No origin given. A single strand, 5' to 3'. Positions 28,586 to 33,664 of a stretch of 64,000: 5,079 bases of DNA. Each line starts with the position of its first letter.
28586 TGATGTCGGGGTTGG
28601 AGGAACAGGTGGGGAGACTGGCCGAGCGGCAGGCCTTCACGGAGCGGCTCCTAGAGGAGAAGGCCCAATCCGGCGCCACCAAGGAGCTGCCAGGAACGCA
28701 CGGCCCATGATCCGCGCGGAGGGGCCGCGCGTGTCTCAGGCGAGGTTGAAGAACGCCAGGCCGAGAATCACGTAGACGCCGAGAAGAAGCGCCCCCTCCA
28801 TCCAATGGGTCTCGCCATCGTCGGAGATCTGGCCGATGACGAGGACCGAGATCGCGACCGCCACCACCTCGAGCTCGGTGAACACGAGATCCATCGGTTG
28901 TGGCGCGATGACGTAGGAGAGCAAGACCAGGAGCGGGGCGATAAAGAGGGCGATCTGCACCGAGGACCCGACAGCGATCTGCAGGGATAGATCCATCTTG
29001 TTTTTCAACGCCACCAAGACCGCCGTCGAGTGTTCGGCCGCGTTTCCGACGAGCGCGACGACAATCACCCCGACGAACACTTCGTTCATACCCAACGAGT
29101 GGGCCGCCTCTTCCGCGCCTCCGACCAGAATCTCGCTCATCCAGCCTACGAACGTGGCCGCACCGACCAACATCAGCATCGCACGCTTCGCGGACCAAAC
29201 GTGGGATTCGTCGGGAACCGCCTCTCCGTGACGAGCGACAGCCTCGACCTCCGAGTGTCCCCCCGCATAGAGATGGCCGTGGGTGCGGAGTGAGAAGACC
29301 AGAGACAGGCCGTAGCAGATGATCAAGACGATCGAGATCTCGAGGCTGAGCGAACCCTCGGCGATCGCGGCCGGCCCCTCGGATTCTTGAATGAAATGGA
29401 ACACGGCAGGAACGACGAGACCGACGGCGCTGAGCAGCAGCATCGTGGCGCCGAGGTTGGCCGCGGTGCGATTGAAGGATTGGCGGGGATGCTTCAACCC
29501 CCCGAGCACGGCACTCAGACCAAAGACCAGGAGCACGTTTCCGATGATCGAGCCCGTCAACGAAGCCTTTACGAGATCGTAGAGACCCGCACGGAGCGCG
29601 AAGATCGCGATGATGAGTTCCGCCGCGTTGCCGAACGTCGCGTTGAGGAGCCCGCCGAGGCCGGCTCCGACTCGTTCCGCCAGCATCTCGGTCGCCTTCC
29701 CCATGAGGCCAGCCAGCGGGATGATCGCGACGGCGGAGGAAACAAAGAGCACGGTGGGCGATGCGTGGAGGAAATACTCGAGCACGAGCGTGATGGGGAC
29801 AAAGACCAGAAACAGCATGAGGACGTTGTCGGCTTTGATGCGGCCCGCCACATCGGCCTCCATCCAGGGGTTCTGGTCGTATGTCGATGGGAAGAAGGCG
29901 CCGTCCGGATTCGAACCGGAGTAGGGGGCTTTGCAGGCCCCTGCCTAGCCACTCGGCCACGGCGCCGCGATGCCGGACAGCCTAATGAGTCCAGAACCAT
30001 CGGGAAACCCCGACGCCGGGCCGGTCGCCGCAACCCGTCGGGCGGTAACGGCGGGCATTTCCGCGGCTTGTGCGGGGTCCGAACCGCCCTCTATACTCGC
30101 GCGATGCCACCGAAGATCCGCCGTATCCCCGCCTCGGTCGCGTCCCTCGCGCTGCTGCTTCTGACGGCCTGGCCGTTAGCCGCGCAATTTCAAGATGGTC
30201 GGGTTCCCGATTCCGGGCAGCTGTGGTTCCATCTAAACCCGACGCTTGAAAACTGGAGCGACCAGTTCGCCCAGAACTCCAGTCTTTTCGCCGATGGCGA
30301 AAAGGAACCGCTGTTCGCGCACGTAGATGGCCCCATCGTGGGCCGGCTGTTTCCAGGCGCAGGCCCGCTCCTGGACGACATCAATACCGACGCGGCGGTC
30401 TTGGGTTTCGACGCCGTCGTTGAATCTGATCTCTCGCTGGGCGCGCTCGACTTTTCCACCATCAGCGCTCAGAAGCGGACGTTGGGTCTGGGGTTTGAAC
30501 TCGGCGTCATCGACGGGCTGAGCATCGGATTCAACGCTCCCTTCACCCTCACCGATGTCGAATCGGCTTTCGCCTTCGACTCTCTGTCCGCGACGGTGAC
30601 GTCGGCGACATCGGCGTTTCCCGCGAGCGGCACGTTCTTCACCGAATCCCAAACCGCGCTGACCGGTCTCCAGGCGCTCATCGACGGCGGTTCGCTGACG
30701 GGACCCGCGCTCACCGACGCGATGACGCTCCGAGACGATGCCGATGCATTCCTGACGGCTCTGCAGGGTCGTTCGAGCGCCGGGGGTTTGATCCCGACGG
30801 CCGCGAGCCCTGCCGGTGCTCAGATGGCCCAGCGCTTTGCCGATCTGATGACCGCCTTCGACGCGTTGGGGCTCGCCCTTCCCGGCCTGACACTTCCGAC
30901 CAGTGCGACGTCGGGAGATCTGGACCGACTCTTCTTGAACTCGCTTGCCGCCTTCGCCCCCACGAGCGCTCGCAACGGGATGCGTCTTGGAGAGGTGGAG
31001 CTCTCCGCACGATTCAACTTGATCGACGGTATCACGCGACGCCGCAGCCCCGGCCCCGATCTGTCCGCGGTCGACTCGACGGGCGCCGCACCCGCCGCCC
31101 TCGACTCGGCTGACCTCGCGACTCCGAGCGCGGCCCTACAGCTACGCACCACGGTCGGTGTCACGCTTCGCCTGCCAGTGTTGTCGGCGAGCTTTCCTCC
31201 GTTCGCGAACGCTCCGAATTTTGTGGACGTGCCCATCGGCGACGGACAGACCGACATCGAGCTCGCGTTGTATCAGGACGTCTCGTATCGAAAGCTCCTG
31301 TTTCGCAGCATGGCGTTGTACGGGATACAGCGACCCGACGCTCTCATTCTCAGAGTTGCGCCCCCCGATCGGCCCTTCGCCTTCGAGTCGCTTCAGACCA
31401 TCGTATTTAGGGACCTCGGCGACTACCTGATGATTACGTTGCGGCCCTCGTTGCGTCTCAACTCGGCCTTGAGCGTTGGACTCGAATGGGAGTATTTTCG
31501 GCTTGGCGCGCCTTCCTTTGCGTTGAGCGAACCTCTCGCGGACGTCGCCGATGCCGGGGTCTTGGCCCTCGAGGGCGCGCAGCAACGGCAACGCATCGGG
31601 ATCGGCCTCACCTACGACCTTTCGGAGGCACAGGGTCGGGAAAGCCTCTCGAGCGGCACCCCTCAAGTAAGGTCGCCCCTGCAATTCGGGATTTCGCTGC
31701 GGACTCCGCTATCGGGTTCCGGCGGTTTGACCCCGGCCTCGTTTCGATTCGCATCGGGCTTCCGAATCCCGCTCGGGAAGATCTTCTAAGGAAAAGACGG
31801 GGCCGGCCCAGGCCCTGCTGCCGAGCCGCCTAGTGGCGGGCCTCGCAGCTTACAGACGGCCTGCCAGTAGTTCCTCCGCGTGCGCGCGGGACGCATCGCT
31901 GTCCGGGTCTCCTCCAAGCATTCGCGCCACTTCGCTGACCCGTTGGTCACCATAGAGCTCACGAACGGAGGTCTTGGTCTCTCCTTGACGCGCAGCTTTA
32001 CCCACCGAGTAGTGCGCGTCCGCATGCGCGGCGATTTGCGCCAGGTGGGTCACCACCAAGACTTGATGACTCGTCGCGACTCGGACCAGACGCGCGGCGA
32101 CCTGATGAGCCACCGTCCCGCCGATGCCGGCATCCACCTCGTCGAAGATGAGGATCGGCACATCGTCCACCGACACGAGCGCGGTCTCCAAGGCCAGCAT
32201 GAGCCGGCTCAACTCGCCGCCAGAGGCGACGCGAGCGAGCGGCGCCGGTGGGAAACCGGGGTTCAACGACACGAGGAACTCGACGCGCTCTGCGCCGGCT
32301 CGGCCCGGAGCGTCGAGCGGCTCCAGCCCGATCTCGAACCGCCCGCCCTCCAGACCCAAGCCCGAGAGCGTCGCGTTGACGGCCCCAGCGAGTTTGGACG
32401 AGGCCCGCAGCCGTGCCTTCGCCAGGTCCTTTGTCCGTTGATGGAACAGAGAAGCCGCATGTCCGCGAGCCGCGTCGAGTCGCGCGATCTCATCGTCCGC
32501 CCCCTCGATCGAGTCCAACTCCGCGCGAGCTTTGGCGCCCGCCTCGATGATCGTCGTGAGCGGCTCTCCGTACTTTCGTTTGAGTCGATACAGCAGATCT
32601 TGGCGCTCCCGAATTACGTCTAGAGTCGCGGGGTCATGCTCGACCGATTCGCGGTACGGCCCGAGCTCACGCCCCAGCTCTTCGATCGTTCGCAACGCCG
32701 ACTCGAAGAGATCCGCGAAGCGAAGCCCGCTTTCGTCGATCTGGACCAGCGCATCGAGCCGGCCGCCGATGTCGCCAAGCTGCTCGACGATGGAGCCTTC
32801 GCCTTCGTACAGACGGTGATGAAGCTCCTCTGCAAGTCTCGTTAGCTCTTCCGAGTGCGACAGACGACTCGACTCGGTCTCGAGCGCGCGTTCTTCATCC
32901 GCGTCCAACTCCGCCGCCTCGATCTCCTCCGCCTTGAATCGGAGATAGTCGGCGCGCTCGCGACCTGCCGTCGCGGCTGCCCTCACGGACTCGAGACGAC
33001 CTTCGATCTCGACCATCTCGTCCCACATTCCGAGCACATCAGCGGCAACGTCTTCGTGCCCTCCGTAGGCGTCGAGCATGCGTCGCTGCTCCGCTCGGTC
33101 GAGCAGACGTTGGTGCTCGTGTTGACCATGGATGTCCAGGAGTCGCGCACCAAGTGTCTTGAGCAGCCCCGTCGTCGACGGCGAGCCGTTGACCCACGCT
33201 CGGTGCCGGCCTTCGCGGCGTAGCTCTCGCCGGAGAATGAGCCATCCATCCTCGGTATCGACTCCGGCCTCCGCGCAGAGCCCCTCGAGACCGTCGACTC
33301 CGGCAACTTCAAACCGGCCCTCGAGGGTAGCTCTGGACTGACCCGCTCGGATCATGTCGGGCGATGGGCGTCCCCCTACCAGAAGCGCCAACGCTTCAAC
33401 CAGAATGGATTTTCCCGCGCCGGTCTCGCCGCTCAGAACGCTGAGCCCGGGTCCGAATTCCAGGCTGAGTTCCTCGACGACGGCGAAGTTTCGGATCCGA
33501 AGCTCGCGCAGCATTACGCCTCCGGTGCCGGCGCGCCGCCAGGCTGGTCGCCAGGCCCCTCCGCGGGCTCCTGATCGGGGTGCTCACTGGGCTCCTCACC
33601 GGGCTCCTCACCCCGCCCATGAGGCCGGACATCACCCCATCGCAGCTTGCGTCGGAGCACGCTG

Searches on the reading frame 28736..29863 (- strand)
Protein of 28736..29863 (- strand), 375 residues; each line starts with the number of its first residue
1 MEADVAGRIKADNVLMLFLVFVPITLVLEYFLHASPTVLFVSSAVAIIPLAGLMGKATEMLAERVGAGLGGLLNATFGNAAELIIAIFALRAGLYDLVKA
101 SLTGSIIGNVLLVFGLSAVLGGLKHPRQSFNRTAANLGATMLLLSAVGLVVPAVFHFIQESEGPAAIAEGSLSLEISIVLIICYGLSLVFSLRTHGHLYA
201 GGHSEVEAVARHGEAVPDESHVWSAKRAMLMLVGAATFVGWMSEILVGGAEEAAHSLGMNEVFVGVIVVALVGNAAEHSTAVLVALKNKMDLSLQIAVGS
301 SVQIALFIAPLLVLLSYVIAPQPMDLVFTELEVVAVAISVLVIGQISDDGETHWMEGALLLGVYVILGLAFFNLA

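Call 36: search_protein_families(library=pfam, proteins=[window:28736-29863:-], max_evalue=0.00001)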
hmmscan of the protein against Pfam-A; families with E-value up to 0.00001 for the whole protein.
window:28736-29863:- (375 aa): 1 family
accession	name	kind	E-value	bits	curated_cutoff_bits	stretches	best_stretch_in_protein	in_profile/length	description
PF01699.29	Na_Ca_ex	-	1.5e-40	139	24.9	2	229-368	3-146/151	Sodium/calcium exchanger protein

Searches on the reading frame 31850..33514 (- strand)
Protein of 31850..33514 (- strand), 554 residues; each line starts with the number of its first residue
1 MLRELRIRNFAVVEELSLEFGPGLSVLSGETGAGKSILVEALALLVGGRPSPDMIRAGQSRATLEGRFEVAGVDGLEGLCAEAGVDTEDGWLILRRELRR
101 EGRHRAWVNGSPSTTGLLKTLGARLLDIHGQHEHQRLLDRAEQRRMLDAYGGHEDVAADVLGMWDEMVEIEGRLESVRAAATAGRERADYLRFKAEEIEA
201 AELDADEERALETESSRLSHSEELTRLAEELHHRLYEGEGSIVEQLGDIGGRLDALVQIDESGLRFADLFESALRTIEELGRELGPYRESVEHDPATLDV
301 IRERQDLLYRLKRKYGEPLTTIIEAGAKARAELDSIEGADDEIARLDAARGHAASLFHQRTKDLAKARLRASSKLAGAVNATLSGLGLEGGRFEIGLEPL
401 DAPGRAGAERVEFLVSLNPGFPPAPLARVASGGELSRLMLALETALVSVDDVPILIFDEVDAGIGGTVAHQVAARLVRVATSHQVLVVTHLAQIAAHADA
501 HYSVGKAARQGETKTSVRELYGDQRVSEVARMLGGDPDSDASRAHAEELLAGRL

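Call 36: search_protein_families(library=pfam, proteins=[window:31850-33514:-], max_evalue=0.00001)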
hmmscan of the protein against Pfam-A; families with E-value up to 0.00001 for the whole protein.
window:31850-33514:- (554 aa): 2 families
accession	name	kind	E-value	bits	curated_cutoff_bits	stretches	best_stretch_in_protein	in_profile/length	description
PF02463.25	SMC_N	-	9.8e-18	64.8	40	1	1-507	1-214/220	RecF/RecN/SMC N terminal domain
PF13476.12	AAA_23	-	2.7e-12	48.2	27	1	4-232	1-194/201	AAA domain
